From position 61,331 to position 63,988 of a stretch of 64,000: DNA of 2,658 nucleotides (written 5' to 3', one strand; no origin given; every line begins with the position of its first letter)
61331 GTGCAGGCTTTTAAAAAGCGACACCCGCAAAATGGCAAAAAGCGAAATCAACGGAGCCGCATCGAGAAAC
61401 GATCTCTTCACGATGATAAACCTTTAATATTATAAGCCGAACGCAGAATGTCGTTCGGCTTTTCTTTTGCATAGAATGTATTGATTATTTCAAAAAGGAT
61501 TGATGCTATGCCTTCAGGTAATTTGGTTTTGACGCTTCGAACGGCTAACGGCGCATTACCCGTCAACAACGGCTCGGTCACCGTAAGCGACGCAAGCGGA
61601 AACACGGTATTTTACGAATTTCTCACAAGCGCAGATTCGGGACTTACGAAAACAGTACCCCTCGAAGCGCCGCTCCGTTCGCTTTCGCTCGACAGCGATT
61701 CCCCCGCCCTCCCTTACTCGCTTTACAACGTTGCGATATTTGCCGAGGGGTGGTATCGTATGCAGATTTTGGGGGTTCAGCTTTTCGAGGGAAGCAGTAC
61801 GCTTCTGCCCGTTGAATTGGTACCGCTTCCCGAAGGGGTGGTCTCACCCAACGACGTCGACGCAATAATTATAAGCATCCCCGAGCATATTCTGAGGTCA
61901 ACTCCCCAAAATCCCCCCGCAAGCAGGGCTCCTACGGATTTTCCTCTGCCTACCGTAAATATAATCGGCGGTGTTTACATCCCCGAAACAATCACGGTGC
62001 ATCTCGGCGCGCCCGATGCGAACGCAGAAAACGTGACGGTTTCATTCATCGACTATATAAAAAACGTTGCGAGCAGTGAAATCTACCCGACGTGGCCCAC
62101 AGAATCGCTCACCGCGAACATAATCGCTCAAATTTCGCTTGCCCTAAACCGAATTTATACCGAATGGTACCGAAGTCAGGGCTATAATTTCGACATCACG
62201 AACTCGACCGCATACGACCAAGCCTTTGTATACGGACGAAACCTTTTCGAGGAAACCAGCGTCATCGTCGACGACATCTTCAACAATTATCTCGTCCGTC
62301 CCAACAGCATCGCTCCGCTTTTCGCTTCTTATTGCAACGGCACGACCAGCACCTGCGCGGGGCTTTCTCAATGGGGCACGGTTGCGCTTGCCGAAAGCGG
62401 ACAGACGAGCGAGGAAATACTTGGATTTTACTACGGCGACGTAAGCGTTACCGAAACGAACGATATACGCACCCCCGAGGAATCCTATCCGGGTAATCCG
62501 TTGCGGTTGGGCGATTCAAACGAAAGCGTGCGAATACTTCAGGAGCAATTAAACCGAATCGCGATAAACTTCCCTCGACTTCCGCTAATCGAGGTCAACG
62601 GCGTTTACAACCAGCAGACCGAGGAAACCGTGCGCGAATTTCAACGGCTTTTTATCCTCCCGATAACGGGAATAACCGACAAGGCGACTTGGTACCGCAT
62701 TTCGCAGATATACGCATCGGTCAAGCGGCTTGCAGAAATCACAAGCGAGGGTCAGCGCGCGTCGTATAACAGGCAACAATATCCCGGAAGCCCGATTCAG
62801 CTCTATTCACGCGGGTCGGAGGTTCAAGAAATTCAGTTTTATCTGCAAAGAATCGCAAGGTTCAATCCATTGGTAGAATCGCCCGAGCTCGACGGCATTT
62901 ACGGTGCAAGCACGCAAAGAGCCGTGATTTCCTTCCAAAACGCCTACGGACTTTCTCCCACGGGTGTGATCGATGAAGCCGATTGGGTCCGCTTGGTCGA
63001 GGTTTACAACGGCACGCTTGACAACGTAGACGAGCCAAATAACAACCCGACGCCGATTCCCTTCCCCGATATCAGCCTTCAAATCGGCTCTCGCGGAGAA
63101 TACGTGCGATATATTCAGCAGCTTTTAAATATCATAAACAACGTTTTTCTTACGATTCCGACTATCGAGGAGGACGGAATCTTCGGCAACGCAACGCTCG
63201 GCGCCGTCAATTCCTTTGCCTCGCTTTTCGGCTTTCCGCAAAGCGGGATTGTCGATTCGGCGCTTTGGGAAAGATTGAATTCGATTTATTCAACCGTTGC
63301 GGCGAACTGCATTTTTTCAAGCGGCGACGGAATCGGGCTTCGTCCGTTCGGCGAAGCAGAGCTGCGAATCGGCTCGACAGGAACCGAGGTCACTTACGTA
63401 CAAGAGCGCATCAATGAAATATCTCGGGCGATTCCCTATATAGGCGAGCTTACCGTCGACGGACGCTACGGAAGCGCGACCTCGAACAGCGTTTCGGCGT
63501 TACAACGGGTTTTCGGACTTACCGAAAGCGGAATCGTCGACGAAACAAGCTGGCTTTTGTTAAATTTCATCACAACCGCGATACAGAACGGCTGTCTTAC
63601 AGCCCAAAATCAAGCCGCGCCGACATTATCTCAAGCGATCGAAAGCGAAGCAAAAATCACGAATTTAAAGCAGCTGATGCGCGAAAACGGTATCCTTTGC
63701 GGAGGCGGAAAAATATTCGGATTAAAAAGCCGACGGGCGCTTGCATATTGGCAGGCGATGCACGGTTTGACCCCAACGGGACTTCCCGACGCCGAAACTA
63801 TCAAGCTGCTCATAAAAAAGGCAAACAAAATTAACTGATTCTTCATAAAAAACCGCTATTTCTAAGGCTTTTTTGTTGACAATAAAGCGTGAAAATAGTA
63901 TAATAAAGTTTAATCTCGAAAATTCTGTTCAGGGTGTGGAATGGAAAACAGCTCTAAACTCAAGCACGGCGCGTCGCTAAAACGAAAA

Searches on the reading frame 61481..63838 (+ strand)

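Call 50: search_protein_families(library=pfam, proteins=[window:61481-63838:+], max_evalue=0.00001)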
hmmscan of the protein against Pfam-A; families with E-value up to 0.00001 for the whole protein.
window:61481-63838:+ (785 aa): 1 family
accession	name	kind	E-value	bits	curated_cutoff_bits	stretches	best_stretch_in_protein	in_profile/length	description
PF01471.23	PG_binding_1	-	3.5e-52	174.8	23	4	444-500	1-52/57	Putative peptidoglycan binding domain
